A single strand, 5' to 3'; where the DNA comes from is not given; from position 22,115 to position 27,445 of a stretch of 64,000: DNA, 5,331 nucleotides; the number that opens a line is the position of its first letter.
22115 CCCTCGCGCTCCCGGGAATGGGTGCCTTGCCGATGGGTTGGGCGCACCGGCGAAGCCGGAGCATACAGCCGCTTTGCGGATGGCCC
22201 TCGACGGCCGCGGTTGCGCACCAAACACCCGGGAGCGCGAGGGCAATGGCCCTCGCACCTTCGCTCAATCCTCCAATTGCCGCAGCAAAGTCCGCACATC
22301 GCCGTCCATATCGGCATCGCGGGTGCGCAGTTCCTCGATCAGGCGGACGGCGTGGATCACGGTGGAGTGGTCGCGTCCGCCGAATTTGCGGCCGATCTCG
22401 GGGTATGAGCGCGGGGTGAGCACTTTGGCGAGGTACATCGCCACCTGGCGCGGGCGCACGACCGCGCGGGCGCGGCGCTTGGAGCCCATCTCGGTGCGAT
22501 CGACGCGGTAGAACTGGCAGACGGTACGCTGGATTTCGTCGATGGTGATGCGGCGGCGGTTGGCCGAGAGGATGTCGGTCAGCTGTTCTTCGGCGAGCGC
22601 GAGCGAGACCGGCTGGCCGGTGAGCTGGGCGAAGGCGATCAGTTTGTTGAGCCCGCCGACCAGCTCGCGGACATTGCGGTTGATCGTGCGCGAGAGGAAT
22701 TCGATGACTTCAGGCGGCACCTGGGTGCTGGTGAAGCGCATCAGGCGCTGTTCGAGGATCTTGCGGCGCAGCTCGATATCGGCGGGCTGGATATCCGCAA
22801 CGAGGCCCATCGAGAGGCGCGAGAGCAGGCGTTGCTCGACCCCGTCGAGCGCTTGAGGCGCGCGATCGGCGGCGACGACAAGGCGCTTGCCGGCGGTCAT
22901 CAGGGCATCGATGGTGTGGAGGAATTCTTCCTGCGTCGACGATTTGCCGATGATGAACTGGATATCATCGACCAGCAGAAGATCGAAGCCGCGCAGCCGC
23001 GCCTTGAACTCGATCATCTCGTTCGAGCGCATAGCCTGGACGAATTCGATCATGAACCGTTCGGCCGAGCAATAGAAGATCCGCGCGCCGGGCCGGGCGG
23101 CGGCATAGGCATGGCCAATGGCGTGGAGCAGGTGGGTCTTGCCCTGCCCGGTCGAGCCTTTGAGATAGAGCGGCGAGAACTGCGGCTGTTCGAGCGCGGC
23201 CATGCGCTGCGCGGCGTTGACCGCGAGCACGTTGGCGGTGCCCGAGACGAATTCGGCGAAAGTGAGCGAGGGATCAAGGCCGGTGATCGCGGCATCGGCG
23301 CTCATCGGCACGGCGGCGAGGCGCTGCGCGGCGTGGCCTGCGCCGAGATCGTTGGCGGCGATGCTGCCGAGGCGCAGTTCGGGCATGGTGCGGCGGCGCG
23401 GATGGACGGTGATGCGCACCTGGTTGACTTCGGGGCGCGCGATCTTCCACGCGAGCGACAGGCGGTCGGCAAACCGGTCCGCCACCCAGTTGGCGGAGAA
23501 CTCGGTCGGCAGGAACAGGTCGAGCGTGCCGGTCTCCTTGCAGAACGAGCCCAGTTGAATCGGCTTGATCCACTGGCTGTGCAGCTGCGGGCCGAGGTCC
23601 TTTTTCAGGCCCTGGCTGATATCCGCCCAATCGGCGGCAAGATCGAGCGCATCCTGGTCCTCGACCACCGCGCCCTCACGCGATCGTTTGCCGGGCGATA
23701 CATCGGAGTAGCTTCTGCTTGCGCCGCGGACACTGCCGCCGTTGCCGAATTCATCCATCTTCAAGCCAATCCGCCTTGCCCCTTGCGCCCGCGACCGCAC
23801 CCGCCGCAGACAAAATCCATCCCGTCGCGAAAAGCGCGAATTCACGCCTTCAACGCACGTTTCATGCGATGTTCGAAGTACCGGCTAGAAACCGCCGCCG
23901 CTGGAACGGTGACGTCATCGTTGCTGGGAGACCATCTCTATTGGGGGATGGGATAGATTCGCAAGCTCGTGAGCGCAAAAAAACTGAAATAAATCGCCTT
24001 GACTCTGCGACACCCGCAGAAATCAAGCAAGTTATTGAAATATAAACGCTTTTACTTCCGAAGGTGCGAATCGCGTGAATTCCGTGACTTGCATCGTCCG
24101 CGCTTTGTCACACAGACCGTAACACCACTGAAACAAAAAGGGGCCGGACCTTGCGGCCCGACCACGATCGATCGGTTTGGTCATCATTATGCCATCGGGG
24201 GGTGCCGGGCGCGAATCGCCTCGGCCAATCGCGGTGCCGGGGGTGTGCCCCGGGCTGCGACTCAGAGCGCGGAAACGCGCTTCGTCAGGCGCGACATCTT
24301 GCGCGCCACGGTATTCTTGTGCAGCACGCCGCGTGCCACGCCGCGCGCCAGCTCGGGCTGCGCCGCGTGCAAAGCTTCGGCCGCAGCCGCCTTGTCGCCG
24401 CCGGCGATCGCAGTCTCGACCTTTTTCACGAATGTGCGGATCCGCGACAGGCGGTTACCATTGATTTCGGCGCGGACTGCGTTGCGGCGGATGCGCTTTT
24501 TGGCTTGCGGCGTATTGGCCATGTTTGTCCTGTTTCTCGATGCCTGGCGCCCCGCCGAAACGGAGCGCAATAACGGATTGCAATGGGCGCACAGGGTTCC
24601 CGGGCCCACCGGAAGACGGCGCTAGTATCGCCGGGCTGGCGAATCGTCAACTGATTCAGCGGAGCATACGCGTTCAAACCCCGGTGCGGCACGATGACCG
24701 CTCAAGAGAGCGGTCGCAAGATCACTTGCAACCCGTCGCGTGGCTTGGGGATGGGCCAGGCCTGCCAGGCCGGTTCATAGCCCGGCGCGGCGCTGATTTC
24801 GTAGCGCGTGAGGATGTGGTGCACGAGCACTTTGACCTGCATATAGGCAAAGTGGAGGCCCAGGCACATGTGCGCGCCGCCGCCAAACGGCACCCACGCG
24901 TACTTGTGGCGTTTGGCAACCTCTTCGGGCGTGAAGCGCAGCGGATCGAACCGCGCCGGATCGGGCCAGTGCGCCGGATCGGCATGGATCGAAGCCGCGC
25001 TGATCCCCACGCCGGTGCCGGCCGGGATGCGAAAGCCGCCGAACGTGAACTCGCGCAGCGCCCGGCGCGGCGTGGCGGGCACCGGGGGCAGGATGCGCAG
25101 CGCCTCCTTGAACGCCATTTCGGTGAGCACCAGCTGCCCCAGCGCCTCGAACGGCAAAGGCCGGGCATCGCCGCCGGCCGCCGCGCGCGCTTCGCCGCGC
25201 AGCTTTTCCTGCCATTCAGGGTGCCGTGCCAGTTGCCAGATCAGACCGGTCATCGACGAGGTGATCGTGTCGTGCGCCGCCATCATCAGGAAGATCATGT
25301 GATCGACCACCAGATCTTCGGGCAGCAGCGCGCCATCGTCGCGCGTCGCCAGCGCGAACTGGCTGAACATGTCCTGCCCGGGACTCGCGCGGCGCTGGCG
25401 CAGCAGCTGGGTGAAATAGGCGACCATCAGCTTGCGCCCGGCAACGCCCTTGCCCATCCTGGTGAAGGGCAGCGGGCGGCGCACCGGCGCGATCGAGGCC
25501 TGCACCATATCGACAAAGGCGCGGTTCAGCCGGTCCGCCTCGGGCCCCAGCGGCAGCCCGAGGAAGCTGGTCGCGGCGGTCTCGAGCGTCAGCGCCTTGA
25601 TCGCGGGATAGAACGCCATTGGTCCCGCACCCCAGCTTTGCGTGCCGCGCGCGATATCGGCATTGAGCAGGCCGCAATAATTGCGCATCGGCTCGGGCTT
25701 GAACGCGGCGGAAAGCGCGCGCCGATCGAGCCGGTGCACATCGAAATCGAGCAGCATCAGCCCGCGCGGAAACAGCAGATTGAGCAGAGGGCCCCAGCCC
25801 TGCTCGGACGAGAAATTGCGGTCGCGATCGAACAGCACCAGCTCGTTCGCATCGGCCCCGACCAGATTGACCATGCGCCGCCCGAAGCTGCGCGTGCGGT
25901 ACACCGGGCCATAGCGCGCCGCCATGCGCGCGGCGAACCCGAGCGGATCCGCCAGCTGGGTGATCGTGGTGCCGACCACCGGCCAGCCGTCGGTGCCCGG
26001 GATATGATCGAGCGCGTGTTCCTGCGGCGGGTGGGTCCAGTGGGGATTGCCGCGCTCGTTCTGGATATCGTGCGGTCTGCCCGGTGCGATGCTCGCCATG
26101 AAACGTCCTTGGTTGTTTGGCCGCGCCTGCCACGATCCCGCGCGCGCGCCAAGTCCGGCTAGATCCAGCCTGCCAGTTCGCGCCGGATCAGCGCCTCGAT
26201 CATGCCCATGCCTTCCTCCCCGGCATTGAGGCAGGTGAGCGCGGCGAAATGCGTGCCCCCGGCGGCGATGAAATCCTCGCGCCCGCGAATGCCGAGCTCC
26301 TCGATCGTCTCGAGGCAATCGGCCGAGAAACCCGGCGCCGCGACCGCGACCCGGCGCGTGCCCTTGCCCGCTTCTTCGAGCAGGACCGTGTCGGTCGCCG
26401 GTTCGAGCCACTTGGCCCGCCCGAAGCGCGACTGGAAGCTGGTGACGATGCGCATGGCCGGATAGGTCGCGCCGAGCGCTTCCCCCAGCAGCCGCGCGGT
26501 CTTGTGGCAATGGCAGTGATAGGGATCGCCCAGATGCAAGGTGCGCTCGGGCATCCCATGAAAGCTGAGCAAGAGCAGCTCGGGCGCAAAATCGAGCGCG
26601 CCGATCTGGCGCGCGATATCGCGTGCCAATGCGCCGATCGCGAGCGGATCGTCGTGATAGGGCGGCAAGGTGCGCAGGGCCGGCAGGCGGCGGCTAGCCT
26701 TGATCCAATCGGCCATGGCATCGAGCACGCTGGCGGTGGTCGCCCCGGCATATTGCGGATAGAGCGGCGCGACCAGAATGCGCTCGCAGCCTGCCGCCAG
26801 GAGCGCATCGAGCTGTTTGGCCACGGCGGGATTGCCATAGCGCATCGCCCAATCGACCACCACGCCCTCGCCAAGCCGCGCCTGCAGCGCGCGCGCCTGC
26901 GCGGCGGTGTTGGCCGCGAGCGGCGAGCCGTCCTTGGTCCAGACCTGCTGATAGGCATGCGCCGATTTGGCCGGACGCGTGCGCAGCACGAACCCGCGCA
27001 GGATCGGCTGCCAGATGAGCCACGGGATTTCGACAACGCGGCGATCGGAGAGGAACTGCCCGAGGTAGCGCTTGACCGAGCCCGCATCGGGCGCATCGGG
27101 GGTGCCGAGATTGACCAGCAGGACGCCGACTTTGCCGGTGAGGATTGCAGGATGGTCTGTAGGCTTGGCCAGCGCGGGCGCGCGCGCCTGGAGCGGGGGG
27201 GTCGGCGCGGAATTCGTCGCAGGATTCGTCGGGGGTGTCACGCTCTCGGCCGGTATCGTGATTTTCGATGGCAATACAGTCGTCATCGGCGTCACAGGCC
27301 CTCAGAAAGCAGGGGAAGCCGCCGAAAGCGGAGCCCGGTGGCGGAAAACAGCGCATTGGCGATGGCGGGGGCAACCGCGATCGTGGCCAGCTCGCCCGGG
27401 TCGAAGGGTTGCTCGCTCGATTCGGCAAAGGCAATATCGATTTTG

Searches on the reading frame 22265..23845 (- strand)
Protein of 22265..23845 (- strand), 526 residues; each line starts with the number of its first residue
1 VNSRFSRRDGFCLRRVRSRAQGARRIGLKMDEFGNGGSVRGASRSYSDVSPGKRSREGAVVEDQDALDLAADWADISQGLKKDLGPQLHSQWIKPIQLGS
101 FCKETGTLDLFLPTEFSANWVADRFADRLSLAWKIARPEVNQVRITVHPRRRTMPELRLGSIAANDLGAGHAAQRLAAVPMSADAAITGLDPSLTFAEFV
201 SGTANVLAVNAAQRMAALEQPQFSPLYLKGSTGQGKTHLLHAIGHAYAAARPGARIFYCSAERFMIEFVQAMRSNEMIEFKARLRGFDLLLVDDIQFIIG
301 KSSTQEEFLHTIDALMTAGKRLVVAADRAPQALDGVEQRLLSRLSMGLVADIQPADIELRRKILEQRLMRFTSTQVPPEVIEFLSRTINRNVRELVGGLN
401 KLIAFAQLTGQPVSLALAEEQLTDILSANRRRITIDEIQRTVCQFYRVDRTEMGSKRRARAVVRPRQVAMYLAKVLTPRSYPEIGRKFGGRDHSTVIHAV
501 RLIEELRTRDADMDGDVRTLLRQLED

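Call 90: search_protein_families(library=pfam, proteins=[window:22265-23845:-], max_evalue=0.00001)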
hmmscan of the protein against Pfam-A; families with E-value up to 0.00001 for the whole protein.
window:22265-23845:- (526 aa): 4 families
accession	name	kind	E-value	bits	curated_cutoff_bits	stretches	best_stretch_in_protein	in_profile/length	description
PF00308.24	Bac_DnaA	-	1.3e-52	178.7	23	1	190-350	1-161/162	Bacterial DnaA ATPAse domain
PF08299.17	Bac_DnaA_C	-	1.5e-28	99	31.5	1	435-502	1-68/69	Bacterial dnaA protein helix-turn-helix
PF11638.13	DnaA_N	-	1.3e-13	50.9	24.6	1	73-134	4-64/65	DnaA N-terminal domain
PF01695.23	IstB_IS21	-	7.9e-08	32.5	24.1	1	226-316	95-183/238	IstB-like ATP binding protein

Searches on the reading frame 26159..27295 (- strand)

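Call 90: search_protein_families(library=pfam, proteins=[window:26159-27295:-], max_evalue=0.00001)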
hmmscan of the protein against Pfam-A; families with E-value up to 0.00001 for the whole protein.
window:26159-27295:- (378 aa): 1 family
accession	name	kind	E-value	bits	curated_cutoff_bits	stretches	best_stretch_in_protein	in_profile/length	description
PF00762.24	Ferrochelatase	-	2.1e-100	336.2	27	1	55-373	1-316/317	Ferrochelatase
